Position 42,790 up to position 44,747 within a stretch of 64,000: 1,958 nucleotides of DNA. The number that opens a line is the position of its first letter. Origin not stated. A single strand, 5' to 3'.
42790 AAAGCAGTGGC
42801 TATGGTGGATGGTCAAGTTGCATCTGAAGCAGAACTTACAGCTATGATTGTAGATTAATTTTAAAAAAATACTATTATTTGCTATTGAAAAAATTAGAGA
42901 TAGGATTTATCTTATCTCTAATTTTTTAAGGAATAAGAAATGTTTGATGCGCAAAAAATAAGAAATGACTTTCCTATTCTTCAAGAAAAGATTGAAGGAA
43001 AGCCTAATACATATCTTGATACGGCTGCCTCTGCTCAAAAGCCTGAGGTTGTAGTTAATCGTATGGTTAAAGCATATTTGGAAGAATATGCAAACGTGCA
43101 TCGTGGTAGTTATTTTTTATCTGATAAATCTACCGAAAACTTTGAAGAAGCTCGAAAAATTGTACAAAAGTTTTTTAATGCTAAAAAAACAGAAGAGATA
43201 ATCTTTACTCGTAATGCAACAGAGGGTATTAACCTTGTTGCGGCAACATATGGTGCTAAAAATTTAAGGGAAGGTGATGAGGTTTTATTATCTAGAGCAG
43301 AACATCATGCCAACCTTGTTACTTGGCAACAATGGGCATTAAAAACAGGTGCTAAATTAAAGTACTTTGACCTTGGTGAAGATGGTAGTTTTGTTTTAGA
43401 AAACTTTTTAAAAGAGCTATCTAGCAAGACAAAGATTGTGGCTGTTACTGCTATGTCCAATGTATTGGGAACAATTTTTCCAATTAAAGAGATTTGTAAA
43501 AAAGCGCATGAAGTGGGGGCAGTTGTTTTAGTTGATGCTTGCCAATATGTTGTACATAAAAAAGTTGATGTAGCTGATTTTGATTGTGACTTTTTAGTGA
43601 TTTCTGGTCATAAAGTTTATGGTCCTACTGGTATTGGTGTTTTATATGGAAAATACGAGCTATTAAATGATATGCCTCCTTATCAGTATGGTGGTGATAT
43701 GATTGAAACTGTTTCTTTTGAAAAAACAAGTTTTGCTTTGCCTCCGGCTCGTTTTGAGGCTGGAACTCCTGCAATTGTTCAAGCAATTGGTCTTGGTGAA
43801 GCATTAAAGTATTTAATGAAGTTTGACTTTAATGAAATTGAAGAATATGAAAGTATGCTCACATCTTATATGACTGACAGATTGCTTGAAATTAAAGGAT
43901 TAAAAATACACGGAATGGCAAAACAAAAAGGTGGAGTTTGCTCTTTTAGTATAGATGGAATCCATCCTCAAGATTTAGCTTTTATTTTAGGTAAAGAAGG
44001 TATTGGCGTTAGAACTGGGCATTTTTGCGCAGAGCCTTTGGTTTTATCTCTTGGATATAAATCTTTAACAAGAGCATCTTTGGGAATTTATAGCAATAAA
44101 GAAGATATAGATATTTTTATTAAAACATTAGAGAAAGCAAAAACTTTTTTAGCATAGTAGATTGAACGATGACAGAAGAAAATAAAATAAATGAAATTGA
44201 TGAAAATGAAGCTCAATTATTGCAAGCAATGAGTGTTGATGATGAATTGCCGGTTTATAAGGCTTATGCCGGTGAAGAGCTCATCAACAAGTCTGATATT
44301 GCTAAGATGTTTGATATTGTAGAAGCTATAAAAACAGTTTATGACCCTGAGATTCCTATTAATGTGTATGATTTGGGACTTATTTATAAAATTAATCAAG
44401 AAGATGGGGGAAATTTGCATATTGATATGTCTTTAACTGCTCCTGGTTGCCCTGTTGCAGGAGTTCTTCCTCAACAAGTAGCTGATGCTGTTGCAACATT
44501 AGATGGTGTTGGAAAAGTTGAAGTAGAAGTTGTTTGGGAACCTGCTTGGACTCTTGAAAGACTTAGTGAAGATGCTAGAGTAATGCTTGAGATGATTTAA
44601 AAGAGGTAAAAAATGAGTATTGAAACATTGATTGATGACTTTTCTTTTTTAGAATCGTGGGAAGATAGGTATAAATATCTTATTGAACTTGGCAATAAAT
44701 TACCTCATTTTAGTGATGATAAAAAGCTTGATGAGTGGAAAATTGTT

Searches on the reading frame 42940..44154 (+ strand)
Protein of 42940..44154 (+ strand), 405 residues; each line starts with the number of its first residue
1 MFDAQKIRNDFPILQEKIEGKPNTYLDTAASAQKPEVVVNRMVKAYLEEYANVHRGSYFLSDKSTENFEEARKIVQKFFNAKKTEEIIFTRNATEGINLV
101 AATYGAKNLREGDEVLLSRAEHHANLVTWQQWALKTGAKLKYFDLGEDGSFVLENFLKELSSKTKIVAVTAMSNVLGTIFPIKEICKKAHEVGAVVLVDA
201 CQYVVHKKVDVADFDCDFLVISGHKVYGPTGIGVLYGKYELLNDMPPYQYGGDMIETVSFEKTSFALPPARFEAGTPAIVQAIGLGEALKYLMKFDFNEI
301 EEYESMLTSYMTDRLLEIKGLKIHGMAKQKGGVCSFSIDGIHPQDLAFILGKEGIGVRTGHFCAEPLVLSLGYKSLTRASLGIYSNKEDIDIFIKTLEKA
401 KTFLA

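Call 44: search_protein_families(library=pfam, proteins=[window:42940-44154:+], max_evalue=0.0001)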
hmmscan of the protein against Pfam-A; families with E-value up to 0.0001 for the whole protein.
window:42940-44154:+ (405 aa): 3 families
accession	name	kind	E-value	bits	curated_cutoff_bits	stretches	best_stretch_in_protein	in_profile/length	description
PF00266.25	Aminotran_5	-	3e-137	458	21.5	1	24-393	1-371/371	Aminotransferase class-V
PF01053.26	Cys_Met_Meta_PP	-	2.5e-06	26.8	27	1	109-203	88-177/381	Cys/Met metabolism PLP-dependent enzyme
PF00155.27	Aminotran_1_2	-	9.5e-06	25.5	19.7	1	66-237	42-233/361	Aminotransferase class I and II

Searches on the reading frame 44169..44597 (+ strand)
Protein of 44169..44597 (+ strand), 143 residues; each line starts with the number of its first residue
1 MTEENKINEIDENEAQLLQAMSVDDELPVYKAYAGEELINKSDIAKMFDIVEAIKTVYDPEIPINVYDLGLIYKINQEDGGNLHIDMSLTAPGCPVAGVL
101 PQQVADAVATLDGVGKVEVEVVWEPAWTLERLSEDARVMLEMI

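Call 44: search_protein_families(library=pfam, proteins=[window:44169-44597:+], max_evalue=0.0001)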
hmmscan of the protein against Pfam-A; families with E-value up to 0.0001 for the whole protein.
window:44169-44597:+ (143 aa): 1 family
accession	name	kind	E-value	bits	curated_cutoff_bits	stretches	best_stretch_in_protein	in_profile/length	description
PF01883.24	FeS_assembly_P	-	8.3e-21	74.5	23.5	1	49-120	3-72/73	Iron-sulfur cluster assembly protein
